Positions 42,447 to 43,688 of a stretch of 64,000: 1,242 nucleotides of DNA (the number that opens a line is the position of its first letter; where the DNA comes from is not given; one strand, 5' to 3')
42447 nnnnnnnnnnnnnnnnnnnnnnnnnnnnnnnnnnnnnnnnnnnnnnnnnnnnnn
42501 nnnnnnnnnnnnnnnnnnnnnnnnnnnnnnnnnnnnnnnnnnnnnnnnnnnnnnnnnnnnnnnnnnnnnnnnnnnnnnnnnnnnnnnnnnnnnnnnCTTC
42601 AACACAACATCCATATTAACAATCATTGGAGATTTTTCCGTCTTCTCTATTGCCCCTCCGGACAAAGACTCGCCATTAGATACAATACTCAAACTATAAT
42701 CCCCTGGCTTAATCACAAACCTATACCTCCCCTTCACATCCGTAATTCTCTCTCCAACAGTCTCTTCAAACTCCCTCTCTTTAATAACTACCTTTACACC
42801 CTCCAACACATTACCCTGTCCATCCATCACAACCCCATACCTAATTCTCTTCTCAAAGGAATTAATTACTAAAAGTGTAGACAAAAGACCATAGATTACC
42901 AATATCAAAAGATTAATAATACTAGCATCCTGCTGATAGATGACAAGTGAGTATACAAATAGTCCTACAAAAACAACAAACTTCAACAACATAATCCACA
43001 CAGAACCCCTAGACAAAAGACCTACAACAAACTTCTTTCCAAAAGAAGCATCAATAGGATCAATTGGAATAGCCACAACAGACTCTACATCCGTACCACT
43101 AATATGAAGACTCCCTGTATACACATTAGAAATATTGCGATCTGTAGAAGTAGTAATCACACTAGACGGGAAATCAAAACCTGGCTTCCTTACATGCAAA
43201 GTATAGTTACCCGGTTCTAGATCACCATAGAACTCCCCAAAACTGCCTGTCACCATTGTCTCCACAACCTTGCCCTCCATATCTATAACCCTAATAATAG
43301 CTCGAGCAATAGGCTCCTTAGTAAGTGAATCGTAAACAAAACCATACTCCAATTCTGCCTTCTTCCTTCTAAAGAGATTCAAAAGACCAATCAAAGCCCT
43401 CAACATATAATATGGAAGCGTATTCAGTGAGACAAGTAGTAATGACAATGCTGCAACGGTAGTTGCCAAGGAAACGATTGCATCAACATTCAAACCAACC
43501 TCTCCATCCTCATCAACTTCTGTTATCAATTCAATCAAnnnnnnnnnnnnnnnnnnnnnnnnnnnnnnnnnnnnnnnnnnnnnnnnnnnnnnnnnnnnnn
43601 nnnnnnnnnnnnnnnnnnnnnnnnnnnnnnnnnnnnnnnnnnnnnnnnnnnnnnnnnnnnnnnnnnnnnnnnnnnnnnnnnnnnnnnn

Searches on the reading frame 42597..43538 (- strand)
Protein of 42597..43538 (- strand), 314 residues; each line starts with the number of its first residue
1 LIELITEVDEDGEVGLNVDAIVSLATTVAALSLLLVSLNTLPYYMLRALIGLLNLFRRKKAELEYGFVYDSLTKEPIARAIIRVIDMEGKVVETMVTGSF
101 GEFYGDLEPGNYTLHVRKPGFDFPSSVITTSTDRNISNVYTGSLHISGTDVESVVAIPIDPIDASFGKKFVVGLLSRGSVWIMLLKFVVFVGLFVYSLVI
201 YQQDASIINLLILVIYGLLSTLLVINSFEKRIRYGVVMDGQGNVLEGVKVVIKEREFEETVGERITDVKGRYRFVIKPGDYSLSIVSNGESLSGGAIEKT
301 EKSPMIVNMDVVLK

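Call 82: search_protein_representatives(protein=window:42597-43538:-)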
Query: 314 residues. Proteins with E-value up to 0.001 (for the whole library): 3669; up to 1e-10: 2046; up to 1e-30: 117. The best 150 are listed.
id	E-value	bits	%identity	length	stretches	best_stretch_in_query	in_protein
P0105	4.8e-193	656.4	100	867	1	1-314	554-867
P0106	9.4e-69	248.4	44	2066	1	16-313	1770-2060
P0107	5.2e-66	239.4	30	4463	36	66-125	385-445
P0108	6.0e-62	226.1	32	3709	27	66-132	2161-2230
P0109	2.2e-58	214.3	43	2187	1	25-291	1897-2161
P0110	2.9e-58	214.0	42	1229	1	6-311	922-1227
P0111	2.5e-57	210.9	35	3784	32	69-115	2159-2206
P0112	8.3e-57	209.2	37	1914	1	3-310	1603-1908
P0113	1.5e-50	188.6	40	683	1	26-292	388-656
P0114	1.4e-48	182.2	28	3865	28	65-124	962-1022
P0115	2.1e-46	175.1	36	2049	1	5-288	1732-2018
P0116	5.4e-46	173.7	30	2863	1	11-302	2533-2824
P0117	9.7e-45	169.6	36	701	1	20-292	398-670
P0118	1.0e-44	169.6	36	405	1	8-313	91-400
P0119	1.3e-44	169.2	36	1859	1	17-294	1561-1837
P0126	2.9e-41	158.2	35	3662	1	23-314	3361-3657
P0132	8.2e-40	153.4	32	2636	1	19-311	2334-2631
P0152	2.2e-37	145.4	32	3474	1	8-288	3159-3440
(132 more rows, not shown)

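Call 83: list_cluster_members(proteins=[P0106, P0109, P0110, P0112, P0113, P0116, P0117, P0126, P0132, P0152])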
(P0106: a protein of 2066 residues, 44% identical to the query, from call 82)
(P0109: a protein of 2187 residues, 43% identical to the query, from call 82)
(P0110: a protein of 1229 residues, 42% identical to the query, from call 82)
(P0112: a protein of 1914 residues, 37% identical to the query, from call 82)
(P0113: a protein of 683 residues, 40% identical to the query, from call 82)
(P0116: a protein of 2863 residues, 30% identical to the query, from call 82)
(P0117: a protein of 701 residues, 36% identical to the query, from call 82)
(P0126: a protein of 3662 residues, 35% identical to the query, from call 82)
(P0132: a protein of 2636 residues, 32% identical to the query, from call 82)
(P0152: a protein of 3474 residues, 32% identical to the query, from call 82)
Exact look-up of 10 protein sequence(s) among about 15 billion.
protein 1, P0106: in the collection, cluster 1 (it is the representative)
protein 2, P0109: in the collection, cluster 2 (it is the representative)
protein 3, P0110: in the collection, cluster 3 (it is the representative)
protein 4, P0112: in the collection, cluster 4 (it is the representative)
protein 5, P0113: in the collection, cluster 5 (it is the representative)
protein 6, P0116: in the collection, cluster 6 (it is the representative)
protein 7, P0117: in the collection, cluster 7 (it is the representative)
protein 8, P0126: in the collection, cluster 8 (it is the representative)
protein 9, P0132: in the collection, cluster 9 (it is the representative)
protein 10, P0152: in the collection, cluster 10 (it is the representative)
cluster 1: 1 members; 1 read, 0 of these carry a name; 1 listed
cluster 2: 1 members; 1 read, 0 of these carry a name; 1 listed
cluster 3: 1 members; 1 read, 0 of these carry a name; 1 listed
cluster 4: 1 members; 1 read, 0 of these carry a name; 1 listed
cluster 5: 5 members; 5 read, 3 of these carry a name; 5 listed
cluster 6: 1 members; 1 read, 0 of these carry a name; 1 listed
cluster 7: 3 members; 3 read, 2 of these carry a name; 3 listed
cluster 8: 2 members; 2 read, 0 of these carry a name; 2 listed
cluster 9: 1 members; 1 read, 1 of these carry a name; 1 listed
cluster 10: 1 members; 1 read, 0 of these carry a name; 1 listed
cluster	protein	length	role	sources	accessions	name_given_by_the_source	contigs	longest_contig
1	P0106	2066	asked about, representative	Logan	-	-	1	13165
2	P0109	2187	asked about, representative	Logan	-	-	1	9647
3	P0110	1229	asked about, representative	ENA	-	-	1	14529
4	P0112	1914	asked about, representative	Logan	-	-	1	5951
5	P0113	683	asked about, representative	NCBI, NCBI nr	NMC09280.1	hypothetical protein GYA44_03070, partial [Candidatus Microgenomates bacterium] | hypothetical protein [Candidatus Microgenomates bacterium]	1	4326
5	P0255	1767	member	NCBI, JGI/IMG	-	hypothetical protein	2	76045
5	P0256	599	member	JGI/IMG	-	hypothetical protein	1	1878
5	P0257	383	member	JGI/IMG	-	-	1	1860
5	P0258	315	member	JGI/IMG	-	-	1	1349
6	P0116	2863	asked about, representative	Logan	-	-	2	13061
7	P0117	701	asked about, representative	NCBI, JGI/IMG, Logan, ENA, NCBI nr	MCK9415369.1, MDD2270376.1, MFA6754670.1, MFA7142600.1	MAG: hypothetical protein PHG60_02240 [Candidatus Dojkabacteria bacterium] | hypothetical protein | hypothetical protein [Candidatus Dojkabacteria bacterium]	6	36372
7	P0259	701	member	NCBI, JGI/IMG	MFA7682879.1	MAG: carboxypeptidase regulatory-like domain-containing protein [Candidatus Dojkabacteria ...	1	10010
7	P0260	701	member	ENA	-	-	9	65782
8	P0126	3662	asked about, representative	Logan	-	-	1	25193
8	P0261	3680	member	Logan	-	-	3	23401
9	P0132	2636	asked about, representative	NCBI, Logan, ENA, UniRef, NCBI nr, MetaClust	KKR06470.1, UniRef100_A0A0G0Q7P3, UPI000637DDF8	MAG: hypothetical protein UT34_C0001G0511 [candidate division WS6 bacterium ... | Fibronectin type-III domain-containing protein n=1 Tax=candidate division WS6 bacterium ... | status=active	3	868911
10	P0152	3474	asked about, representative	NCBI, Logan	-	-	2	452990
